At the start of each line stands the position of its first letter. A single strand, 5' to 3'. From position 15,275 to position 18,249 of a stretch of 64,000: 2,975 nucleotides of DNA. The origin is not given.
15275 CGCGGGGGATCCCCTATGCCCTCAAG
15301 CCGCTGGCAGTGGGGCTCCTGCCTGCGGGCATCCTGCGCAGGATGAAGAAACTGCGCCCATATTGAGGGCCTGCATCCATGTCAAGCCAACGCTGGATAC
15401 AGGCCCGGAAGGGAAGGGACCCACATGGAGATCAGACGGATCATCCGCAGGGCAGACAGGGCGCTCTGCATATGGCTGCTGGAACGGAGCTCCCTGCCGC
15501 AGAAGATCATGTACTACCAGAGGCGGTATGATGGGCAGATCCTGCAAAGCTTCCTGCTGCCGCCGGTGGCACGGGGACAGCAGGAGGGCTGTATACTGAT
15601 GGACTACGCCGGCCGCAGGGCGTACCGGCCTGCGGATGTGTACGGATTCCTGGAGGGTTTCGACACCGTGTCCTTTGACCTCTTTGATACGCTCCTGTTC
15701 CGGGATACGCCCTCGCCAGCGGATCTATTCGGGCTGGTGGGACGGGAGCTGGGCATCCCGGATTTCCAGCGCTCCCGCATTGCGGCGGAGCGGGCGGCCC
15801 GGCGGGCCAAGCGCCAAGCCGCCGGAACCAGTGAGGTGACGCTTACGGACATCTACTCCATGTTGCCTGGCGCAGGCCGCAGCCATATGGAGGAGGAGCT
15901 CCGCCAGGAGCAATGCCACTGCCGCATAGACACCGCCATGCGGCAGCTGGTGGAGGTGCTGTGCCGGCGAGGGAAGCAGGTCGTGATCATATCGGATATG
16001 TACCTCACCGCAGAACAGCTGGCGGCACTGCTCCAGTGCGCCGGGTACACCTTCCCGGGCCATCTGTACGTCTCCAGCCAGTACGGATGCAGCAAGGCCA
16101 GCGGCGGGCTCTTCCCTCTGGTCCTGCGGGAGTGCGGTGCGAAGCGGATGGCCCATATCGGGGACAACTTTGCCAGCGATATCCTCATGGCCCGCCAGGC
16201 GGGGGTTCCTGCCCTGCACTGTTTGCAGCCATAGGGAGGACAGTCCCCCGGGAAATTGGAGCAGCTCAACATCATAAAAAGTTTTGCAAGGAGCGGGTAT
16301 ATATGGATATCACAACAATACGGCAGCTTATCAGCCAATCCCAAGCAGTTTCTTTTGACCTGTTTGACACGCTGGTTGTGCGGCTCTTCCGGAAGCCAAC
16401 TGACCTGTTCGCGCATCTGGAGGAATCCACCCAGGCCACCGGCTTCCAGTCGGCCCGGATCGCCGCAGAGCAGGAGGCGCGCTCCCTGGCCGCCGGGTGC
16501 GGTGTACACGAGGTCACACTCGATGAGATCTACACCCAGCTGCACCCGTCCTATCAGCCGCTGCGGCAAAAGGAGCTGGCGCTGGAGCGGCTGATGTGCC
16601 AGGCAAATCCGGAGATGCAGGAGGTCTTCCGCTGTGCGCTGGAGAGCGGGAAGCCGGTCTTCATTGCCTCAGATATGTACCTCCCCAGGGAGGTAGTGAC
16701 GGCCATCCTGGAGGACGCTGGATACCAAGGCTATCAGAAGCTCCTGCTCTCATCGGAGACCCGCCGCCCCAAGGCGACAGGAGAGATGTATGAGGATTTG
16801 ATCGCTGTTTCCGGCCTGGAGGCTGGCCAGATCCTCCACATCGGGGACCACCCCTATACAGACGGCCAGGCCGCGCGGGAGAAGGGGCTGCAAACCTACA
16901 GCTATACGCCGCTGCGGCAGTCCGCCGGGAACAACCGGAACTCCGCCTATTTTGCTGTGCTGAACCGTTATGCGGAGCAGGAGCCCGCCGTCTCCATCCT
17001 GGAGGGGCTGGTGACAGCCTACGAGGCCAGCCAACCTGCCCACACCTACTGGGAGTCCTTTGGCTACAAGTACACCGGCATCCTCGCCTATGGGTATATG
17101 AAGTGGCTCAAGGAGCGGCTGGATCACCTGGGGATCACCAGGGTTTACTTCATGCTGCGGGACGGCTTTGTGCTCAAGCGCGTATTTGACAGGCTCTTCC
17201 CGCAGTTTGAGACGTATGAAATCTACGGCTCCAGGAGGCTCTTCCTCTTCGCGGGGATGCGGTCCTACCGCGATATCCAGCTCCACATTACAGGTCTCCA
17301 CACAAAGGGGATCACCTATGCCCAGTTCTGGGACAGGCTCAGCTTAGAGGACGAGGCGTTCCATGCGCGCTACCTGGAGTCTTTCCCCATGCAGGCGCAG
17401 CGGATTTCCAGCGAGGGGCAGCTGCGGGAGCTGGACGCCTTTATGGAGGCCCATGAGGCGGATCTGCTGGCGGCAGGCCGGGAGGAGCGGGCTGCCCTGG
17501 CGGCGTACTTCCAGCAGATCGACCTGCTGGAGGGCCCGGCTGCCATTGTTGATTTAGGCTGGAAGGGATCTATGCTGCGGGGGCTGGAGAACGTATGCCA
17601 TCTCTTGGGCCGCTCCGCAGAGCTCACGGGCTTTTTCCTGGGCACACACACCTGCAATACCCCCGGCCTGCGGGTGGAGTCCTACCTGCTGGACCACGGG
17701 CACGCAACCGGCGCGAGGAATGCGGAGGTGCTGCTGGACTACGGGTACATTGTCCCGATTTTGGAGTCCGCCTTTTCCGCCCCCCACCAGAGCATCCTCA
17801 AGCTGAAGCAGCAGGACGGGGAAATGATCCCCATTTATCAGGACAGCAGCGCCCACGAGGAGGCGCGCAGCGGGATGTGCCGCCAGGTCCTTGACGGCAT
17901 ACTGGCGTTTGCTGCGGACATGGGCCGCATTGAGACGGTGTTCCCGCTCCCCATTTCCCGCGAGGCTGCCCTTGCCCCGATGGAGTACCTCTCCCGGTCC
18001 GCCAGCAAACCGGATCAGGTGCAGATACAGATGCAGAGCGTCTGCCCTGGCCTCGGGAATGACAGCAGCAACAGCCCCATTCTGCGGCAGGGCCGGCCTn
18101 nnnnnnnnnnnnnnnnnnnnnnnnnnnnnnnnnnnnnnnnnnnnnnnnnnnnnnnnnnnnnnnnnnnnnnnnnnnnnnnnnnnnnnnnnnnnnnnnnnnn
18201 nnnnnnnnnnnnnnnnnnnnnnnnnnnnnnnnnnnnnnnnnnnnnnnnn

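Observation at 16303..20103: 1266-aa HAD - X - GT-B-like - GT-A-like fusion protein as candidate polymerase/modification machine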

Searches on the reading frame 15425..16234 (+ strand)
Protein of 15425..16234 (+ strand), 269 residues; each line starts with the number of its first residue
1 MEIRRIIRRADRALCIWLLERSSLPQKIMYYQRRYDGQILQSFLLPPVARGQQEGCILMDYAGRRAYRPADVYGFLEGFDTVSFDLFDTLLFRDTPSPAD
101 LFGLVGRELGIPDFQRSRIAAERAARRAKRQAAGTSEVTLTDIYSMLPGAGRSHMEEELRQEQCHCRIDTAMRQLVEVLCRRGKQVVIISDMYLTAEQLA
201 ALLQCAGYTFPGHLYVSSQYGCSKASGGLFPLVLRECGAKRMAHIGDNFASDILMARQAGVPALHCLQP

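Call 5: search_protein_families(library=pfam, proteins=[window:15425-16234:+], max_evalue=0.1)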
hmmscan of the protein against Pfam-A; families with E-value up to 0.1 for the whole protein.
window:15425-16234:+ (269 aa): 2 families
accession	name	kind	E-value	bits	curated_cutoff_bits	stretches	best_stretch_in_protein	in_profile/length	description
PF00702.32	Hydrolase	-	2e-11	45.1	26.4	1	80-260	2-191/191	haloacid dehalogenase-like hydrolase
PF13242.12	Hydrolase_like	-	0.00011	22.5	22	1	222-263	2-45/75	HAD-hyrolase-like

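Call 6: search_protein_families(library=ncbifam, proteins=[window:15425-16234:+], max_evalue=0.1)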
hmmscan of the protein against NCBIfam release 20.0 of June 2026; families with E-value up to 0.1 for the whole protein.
window:15425-16234:+ (269 aa): 6 families
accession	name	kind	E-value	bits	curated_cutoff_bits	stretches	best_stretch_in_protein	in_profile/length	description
TIGR01549.1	HAD-SF-IA-v1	subfamily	2.1e-10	41.2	23.3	1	173-260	65-149/149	HAD-IA family hydrolase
TIGR02252.1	DREG-2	subfamily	1.4e-08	34.8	155.2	1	162-263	101-201/203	HAD hydrolase, REG-2-like, family IA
TIGR02254.1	YjjG_YfnB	equivalog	0.0018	17.8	159.9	1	168-262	99-192/223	YjjG family noncanonical pyrimidine nucleotidase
TIGR01460.1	HAD-SF-IIA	subfamily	0.0045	16.8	100.15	1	234-262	210-239/246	HAD-IIA family hydrolase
TIGR02253.1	CTE7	subfamily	0.017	14.9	169.75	1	165-263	92-191/221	TIGR02253 family HAD-type hydrolase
TIGR01662.1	HAD-SF-IIIA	subfamily_domain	0.066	13.3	44.6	0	172-265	30-137/141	HAD-IIIA family hydrolase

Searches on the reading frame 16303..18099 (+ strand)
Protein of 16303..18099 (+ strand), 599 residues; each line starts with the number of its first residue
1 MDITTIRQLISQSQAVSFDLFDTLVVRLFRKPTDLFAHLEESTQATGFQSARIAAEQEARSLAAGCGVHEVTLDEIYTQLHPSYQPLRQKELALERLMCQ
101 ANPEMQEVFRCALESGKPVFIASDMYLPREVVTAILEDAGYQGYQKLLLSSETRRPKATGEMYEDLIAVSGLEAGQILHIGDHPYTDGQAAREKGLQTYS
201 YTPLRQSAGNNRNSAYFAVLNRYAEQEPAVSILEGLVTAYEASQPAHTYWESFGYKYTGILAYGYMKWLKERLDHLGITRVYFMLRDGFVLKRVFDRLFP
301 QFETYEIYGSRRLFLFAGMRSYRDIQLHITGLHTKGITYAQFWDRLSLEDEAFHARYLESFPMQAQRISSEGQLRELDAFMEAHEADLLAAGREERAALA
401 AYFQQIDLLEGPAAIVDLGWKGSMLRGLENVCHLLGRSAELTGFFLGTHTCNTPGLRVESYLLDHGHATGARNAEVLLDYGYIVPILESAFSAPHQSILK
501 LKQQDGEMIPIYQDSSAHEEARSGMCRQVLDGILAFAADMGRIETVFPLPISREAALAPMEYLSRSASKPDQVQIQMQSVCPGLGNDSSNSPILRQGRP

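Call 33: search_solved_structures(query=A3, max_evalue=0.01, show_alignments=2)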
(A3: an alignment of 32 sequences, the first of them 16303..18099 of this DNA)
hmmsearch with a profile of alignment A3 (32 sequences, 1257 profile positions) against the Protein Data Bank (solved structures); distinct sequences matched with E-value up to 0.01: 21.
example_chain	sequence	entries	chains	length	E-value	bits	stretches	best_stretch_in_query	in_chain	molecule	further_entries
9h50_A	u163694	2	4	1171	1.6e-72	247.8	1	18-571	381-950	Bcs3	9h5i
8a0c_A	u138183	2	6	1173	1.6e-72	247.8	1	18-571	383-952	Bcs3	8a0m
7shg_A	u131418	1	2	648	8.8e-52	179.1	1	11-588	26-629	Ribofuranosyl transferase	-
2om6_A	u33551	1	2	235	5.1e-12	47.4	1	109-219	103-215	Probable phosphoserine phosphatase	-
2hoq_A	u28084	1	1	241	1.7e-06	29.1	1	102-225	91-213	Putative HAD-hydrolase PH1655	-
9m7d_A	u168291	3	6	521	1.6e-05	25.9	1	91-217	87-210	Haloacid dehalogenase superfamily, subfamily IA, variant 3 with third motif having DD or E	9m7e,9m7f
9mhs_B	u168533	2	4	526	1.6e-05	25.9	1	91-217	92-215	Drimenol Synthase | Haloacid dehalogenase superfamily, subfamily IA, variant 3 with third motif having DD or E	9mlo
3k1z_A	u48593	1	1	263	2e-05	25.6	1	113-208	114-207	Haloacid dehalogenase-like hydrolase domain-containing protein 3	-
3ib6_A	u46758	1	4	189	0.00033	21.5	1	106-209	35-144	Uncharacterized protein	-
3vay_A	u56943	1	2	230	0.001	19.9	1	162-209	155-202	HAD-superfamily hydrolase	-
2i6x_A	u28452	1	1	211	0.0014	19.5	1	149-205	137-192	Hydrolase, haloacid dehalogenase-like family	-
9ful_A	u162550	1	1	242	0.0016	19.2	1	139-211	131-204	Chain A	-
9fug_A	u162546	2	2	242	0.0016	19.2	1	139-211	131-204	SNAr1.3 (K39A) | Chain A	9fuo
6q7p_A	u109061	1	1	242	0.0025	18.6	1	137-212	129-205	OE1.2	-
6q7q_A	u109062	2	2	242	0.0027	18.5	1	138-212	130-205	OE1.3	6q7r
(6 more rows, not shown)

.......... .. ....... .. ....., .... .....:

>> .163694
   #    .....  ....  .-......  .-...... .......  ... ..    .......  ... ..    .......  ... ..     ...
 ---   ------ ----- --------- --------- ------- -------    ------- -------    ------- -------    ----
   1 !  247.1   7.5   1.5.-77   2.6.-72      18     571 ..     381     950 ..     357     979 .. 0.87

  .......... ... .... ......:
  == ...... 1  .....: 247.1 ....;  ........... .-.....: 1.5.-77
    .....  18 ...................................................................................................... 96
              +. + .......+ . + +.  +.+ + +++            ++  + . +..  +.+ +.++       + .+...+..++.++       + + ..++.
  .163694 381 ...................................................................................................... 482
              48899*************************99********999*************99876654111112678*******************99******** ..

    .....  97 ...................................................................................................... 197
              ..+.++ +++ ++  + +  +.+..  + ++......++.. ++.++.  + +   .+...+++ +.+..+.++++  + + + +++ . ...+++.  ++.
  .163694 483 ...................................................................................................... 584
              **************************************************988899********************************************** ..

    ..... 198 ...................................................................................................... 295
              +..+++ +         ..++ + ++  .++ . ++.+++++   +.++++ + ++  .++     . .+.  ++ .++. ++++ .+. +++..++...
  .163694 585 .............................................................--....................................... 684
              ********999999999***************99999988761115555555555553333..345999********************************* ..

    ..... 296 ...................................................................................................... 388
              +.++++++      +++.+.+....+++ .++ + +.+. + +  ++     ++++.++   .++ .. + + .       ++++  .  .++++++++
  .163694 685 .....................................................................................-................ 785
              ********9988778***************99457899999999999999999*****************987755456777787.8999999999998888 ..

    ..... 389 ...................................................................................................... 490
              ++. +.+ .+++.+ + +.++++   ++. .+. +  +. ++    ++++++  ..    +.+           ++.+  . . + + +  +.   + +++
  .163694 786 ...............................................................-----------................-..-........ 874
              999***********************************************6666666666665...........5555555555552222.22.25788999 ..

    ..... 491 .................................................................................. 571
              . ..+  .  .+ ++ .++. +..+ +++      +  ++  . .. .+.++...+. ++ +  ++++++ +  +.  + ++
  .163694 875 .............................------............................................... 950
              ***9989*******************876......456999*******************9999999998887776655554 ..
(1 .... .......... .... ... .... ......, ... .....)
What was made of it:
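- On gPRT / CriT (PRPP-dependent glycan phosphoribosyltransferase): The profile matches Bcs3 381-950 at E=1.6e-72 and 7SHG 26-629 at E=8.8e-52 (call 33).
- Closest known: Stand-alone dual-domain ribofuranosyltransferases: Thermobacillus composti enzyme. Same: A profile of the N-terminal half matches 7SHG over residues 26-629 of 648 at E=8.8e-52 (call 33).
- A family profile matches Bcs3 381-950 at E=1.6e-72 and nearly the whole of 7SHG at 8.8e-52 (call 33).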

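Call 46: predict_structure(alignment_id=A3)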
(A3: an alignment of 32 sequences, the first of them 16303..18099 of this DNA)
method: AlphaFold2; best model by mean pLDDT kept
length: 599 residues; sequences in the alignment: 32
mean_pLDDT: 93.5   pTM: 0.92
mean pLDDT of the five models: 93.5, 93.5, 93.4, 92.3, 92.0
residues with pLDDT >= 90: 512; 70-90: 82; 50-70: 5; < 50: 0
segments of 3 or more residues with pLDDT < 50: none
pLDDT, mean of each block of 10 residues (from residue 1): 87 97 94 94 96 97 93 97 97 97 94 97 95 97 97 93 97 98 96 97 90 93 86 95 87 97 97 95 94 97 93 94 92 89 93 97 96 96 97 95 93 92 92 91 92 83 91 90 92 93 92 91 95 98 95 95 94 93 85 78
secondary structure, 60 per line:
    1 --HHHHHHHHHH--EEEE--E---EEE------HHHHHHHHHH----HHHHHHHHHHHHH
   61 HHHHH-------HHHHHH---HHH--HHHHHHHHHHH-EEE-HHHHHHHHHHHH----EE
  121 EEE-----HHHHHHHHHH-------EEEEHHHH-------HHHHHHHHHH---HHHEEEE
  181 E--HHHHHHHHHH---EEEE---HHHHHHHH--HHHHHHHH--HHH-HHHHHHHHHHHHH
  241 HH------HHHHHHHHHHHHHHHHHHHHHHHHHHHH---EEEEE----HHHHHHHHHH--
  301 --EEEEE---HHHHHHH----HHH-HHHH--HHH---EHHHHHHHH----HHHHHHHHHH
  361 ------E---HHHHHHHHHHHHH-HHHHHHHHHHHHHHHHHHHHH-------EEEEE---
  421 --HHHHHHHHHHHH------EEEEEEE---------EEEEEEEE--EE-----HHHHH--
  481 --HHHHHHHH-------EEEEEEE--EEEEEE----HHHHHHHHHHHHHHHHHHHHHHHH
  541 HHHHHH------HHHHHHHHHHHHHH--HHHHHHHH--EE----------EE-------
elements in order: H3-12 E15-18 E25-27 H34-43 H48-65 H73-78 H87-97 E99-101 H103-114 E119-123 H129-138 E146-149 H150-153 H161-170 E177-181 H184-193 E197-200 H204-211 H214-221 H228-242 H249-276 E280-284 H289-298 E303-307 H311-317 H326-329 H339-346 H351-360 H371-383 H385-405 E413-417 H423-434 E441-447 E457-464 H474-478 H483-490 E498-504 E507-512 H517-546 H553-566 H569-576
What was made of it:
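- On PRP / CrpP (HAD-family phosphoribose 5-phosphatase of Ribf transferases): It is fused directly upstream of the gPRT domain (calls 33, 46).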

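Call 49: fold_search(model_id=the predicted structure, library=pdb)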
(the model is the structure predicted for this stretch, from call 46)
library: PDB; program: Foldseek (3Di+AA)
matches with E <= 10: 770; with E <= 0.001: 177
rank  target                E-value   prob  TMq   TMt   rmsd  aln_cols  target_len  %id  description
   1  8a0m_A                2.2e-26  1.00  0.64  0.38   6.4       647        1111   19  Capsular polysaccharide synthesis multienzyme in complex with capsular polymer fragment (released 2023-04-26)
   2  8a0c_A                3.2e-26  1.00  0.62  0.37   6.3       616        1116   20  Capsular polysaccharide synthesis multienzyme in complex with CMP (released 2023-04-26)
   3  8a0c_B                5.7e-26  1.00  0.64  0.37   6.3       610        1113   20  Capsular polysaccharide synthesis multienzyme in complex with CMP (released 2023-04-26)
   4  8a0m_C                8.1e-26  1.00  0.65  0.39   6.3       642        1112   19  Capsular polysaccharide synthesis multienzyme in complex with capsular polymer fragment (released 2023-04-26)
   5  8a0m_B                2.1e-25  1.00  0.60  0.40   6.9       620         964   19  Capsular polysaccharide synthesis multienzyme in complex with capsular polymer fragment (released 2023-04-26)
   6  8a0m_D                6.2e-25  1.00  0.57  0.38   7.3       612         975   20  Capsular polysaccharide synthesis multienzyme in complex with capsular polymer fragment (released 2023-04-26)
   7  7shg_A                2.0e-24  1.00  0.46  0.46  12.9       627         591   17  Polysaccharide ribofuranosyl transferase from Thermobacillus composti (released 2022-03-02)
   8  7shg_B                1.0e-23  1.00  0.46  0.47  12.9       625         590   17  Polysaccharide ribofuranosyl transferase from Thermobacillus composti (released 2022-03-02)
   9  2om6_A                2.9e-07  1.00  0.27  0.62   4.1       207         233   16  Hypothetical Protein (Probable Phosphoserine Phosph (PH0253) from Pyrococcus Horikoshii OT3 (released 2008-01-29)
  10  3umb                  1.0e-06  1.00  0.24  0.57   5.2       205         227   23  Crystal Structure of the L-2-Haloacid Dehalogenase RSc1362 (released 2012-11-14)
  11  3k1z                  1.1e-06  1.00  0.27  0.60   4.0       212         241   17  Crystal Structure of Human Haloacid Dehalogenase-like Hydrolase Domain containing 3 (HDHD3) (released 2009-11-03)
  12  5ai8                  2.9e-06  1.00  0.23  0.25  18.3       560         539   12  ligand complex structure of soluble epoxide hydrolase (released 2015-05-13)
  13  5ai6                  3.9e-06  1.00  0.23  0.25  17.6       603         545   11  ligand complex structure of soluble epoxide hydrolase (released 2015-05-13)
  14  1zrm                  4.1e-06  1.00  0.24  0.59   4.7       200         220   18  CRYSTAL STRUCTURE OF THE REACTION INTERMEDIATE OF L-2-HALOACID DEHALOGENASE WITH 2-CHLORO-N-BUTYRATE (released 1999-03-23)
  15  9mhs_B                4.1e-06  1.00  0.23  0.26  19.8       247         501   15  Drimenol synthase (released 2025-07-16)
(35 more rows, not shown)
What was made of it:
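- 16303..16938 (+): PRP domain (HAD-type phosphoribose 5-phosphatase, residues 1-~212). The nucleophile is D19 in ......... Other HAD motif residues are S123/D124, K157 and G181-D182...D187. AF2 model pLDDT is 93.5, and the Foldseek top hits are Bcs3 and 7SHG (calls 46, 49).
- On PRP / CrpP (HAD-family phosphoribose 5-phosphatase of Ribf transferases): Foldseek hits are Bcs3 and 7SHG, followed by generic HAD enzymes (calls 46, 49).
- On gPRT / CriT (PRPP-dependent glycan phosphoribosyltransferase): Foldseek TMq to Bcs3 is 0.57-0.65 over ~610-647 columns (calls 46, 49).
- The AF2 model (pLDDT 93.5, pTM 0.92) has Bcs3 and 7SHG as its Foldseek top hits, at E 2e-26 and 2e-24 (calls 46, 49).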
